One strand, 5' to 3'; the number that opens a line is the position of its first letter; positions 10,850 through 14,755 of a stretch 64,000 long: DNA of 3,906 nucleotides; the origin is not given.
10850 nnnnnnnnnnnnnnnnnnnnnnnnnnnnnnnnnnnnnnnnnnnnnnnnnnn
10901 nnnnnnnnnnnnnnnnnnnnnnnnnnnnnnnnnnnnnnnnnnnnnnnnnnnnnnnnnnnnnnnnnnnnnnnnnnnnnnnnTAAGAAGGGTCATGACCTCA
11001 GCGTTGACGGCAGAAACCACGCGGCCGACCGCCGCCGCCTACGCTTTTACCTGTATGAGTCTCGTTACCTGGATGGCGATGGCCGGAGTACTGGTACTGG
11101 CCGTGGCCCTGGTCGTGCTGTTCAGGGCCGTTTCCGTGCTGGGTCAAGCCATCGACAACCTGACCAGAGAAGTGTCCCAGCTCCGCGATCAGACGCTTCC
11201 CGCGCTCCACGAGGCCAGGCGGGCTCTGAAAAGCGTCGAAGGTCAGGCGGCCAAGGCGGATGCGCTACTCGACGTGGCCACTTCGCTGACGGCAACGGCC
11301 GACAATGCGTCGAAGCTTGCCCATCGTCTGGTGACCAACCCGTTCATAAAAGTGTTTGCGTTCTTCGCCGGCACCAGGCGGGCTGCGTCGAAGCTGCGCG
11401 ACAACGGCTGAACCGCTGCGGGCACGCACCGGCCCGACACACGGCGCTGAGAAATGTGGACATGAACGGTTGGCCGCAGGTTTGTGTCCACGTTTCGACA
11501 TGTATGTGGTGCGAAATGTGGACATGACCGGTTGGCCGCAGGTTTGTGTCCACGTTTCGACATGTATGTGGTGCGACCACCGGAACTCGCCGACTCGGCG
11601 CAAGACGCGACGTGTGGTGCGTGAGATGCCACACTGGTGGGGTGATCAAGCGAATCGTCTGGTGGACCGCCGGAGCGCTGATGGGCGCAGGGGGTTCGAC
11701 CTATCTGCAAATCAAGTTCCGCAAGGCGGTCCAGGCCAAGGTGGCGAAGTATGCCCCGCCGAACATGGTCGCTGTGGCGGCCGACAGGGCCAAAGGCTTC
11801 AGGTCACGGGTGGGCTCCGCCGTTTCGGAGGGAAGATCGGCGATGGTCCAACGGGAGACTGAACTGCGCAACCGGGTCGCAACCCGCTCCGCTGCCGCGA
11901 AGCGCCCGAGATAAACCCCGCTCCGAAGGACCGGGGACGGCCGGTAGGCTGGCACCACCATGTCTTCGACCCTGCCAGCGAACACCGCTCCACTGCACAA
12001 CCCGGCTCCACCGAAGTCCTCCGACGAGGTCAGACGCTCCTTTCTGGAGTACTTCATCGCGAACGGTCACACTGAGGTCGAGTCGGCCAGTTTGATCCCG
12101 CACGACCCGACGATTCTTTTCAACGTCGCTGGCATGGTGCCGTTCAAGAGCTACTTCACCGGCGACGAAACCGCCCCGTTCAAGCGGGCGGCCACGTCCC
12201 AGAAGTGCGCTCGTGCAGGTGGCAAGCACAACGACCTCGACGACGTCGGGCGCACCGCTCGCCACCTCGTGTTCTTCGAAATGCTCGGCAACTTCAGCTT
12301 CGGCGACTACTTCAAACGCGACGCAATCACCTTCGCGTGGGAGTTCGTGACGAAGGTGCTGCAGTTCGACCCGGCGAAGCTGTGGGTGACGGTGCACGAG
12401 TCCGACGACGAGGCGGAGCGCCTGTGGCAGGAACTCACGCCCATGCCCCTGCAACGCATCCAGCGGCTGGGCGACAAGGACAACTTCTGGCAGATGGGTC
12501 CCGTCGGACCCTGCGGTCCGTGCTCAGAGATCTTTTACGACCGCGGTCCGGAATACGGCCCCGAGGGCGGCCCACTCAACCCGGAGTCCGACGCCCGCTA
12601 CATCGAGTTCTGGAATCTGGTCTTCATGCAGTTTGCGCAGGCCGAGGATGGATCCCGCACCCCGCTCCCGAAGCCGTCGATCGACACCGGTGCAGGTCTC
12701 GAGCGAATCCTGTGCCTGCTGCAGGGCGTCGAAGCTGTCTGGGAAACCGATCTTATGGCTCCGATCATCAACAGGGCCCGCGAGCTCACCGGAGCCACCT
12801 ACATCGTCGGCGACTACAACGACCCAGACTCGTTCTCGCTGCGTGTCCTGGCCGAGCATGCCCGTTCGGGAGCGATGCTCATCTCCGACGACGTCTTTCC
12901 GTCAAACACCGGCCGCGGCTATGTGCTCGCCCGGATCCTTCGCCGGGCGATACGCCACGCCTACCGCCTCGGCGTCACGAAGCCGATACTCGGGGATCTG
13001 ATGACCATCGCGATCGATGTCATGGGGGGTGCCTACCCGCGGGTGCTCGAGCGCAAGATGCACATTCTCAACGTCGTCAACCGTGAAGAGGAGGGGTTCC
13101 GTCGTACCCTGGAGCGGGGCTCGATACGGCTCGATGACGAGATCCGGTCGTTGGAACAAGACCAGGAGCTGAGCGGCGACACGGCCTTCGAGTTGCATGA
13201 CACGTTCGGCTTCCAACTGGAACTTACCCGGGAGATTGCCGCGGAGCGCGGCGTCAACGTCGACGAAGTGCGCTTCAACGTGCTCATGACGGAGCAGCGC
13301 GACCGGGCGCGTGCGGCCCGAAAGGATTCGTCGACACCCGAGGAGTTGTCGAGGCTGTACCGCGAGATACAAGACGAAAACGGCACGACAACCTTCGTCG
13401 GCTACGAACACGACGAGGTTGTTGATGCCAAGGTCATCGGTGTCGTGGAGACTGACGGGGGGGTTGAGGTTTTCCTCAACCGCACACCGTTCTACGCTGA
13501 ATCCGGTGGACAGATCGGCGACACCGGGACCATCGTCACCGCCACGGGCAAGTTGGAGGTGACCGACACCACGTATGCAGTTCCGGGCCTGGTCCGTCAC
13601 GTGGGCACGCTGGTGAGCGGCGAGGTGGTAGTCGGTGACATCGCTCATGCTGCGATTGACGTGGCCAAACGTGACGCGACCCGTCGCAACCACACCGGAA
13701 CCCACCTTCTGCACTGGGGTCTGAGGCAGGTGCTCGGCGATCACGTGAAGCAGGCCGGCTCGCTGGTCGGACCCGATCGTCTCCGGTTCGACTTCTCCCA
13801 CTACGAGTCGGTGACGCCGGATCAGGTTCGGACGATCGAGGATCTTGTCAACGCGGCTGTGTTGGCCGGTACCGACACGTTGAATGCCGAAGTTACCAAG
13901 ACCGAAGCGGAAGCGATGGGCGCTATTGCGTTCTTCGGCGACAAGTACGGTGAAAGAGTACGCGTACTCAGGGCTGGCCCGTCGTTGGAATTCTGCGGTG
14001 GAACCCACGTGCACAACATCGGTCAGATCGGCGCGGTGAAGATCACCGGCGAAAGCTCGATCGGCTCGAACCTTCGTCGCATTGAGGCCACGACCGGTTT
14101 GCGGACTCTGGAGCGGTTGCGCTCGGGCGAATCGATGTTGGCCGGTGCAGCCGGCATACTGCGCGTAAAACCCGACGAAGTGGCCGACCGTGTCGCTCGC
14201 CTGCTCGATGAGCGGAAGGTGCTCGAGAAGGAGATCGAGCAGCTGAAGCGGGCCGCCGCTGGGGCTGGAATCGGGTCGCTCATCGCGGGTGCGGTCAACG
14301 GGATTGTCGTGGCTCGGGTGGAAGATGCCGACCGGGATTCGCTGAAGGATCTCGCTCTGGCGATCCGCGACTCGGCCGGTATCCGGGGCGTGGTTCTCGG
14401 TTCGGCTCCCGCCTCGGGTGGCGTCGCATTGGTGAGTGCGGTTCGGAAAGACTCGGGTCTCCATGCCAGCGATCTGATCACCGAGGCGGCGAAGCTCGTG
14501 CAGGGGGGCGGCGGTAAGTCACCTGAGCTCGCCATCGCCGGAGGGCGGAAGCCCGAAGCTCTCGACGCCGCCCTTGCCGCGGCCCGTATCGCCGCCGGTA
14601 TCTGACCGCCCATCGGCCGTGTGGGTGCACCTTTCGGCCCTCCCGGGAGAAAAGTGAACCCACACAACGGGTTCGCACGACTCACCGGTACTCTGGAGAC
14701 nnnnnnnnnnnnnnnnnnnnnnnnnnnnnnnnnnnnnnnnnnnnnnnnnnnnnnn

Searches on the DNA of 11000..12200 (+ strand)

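Call 5: search_rna_families(source=window, start=11000, end=12200, threshold=evalue, max_evalue=10)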
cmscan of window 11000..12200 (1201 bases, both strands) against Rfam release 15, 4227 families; matches with E-value up to 10: 4.
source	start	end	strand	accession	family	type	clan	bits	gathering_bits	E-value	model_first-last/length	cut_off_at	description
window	11882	11944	-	RF03195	mir-3934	Gene; miRNA;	-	19.6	84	1.1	1-92/92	no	mir-3934 microRNA precursor family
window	11472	11537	+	RF03275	mir-2542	Gene; miRNA;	-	18.6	60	1.4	1-85/85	no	mir-2542 microRNA precursor family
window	11478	11529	+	RF04238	mir-4012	Gene; miRNA;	-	16.6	80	5.8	1-63/63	no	mir-4012 microRNA precursor family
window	11470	11538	+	RF03489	mir-4796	Gene; miRNA;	-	16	90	5.9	1-93/93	no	mir-4796 microRNA precursor family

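Call 54: search_dna_similar(query=window:11440-11590:+, collection=plasmids, mode=distant, max_evalue=0.01, max_rows=10)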
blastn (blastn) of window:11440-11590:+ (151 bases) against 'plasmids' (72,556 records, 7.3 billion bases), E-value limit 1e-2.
No match.

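Call 58: build_rna_model(alignment_id=A4, structure=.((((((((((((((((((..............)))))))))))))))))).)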
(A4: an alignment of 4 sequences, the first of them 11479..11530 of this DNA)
Model R1 built from alignment A4 (4 sequences, 52 columns); structure: as given.
model positions 52; base pairs 18; branch points 0; effective number of sequences 2.95; information 1.066 bits per position. Calibrated on 0.2 Mb of random sequence (short: E-values are rough).
structure used (alignment columns):
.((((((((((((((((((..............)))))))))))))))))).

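Call 60: search_with_rna_model(model_id=R1, sources=[window, L002, L003, L004, L007, L009, L010, L018, L019, L020, L021, L011, L013, L014, L016], max_evalue=5)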
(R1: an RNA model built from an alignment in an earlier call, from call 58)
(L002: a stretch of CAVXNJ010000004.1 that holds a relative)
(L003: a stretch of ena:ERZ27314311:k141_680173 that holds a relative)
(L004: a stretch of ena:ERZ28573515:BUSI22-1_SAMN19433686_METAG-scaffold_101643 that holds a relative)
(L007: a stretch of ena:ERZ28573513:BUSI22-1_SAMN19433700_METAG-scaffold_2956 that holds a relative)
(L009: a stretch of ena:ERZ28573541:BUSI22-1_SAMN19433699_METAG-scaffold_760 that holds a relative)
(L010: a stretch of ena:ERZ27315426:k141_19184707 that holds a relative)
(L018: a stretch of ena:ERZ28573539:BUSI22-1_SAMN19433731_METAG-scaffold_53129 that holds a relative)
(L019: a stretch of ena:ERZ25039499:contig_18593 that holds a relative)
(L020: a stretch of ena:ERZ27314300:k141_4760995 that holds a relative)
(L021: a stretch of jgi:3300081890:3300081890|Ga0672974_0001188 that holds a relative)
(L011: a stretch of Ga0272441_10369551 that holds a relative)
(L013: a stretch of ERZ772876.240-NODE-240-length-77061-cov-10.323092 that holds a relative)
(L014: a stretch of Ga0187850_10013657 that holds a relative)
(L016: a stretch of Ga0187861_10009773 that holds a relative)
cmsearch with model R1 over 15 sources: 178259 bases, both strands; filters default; matches with E-value up to 5: 13.
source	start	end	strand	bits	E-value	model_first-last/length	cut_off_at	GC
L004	2178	2229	+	80.5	5.1e-22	1-52/52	no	0.46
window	11479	11530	+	79.8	8.6e-22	1-52/52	no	0.5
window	62787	62838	+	76.1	1.2e-20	1-52/52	no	0.46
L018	2119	2170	-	76.1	1.2e-20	1-52/52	no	0.46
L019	6803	6854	-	75.3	2.2e-20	1-52/52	no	0.46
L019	6803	6854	+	34.8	9.6e-08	1-52/52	no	0.46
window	62787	62838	-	32.7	4.3e-07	1-52/52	no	0.46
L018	2119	2170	+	32.7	4.3e-07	1-52/52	no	0.46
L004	2178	2229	-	29.4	4.7e-06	1-52/52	no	0.46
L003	1063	1109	+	29.1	5.8e-06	1-52/52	no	0.53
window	11541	11587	+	24.8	0.00013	1-52/52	no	0.53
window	11479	11529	-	22.4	0.00071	1-52/52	no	0.49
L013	2683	2736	-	10.2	4.6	1-52/52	no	0.26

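Call 66: search_with_rna_model(model_id=R1, sources=[L022, L023, L005, L006, L008, L012, L015, L017], max_evalue=5)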
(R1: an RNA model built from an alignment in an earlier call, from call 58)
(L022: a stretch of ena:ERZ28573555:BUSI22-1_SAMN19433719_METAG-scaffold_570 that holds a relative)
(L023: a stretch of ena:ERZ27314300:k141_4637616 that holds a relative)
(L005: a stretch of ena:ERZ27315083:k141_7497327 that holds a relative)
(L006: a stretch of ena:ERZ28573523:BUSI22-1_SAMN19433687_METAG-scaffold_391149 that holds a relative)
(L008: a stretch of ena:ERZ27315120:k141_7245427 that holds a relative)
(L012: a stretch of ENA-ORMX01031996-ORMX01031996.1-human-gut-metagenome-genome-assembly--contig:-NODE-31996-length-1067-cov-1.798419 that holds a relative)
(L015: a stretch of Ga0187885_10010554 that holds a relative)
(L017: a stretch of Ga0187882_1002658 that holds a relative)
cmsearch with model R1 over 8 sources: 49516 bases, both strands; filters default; matches with E-value up to 5: 4.
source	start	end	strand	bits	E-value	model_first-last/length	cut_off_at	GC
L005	1036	1087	+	80.5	1.4e-22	1-52/52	no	0.46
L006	845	896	+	80.5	1.4e-22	1-52/52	no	0.46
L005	1036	1087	-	29.4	1.3e-06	1-52/52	no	0.46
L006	845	896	-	29.4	1.3e-06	1-52/52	no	0.46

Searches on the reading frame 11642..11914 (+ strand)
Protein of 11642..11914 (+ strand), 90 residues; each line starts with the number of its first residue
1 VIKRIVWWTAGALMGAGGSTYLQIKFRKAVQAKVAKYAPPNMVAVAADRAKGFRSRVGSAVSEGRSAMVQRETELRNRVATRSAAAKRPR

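Call 9: search_protein_families(library=pfam, proteins=[window:11642-11914:+], max_evalue=0.01)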
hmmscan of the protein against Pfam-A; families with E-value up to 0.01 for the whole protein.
window:11642-11914:+ (90 aa): 0 families

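Call 12: find_encoding_contigs(protein=window:11642-11914:+, flank=3000, max_places=10)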
Protein window:11642-11914:+ (90 aa): no gene with exactly this product is on record in the collection.

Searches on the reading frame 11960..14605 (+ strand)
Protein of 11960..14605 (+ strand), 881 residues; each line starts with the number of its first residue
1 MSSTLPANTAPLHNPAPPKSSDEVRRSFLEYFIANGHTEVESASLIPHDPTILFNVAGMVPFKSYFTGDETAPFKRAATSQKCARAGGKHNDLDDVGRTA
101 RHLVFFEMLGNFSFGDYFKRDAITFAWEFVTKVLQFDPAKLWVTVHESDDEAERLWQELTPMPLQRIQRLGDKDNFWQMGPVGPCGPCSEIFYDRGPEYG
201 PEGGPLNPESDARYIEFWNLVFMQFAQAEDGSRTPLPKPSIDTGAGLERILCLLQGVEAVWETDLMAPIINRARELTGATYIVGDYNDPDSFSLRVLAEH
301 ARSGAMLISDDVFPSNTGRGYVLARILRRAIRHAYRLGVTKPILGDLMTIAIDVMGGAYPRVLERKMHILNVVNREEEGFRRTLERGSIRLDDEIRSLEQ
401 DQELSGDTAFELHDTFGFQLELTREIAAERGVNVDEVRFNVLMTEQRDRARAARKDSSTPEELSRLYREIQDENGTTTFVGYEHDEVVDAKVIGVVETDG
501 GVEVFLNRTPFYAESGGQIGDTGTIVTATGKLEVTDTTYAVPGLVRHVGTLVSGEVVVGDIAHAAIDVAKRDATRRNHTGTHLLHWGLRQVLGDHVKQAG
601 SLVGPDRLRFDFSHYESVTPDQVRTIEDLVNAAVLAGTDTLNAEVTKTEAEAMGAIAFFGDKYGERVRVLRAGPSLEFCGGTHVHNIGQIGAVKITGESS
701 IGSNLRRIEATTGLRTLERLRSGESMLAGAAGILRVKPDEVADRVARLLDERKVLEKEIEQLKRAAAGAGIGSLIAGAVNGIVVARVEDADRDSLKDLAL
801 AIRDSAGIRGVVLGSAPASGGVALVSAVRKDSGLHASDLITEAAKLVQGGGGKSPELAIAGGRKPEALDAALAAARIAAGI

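Call 9: search_protein_families(library=pfam, proteins=[window:11960-14605:+], max_evalue=0.01)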
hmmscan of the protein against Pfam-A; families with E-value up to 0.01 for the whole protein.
window:11960-14605:+ (881 aa): 3 families
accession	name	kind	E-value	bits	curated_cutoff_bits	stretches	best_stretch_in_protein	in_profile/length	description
PF01411.24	tRNA-synt_2c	-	1.8e-189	631.3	30.3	1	23-568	1-550/552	tRNA synthetases class II (A)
PF07973.19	tRNA_SAD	-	2e-15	56.9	24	1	667-709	1-44/44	Threonyl and Alanyl tRNA synthetase second additional domain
PF02272.25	DHHA1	-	3.7e-06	27.8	25.9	1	782-875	4-96/102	DHHA1 domain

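Call 14: find_encoding_contigs(protein=window:11960-14605:+, flank=4000, max_places=10)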
Protein window:11960-14605:+ (881 aa): no gene with exactly this product is on record in the collection.
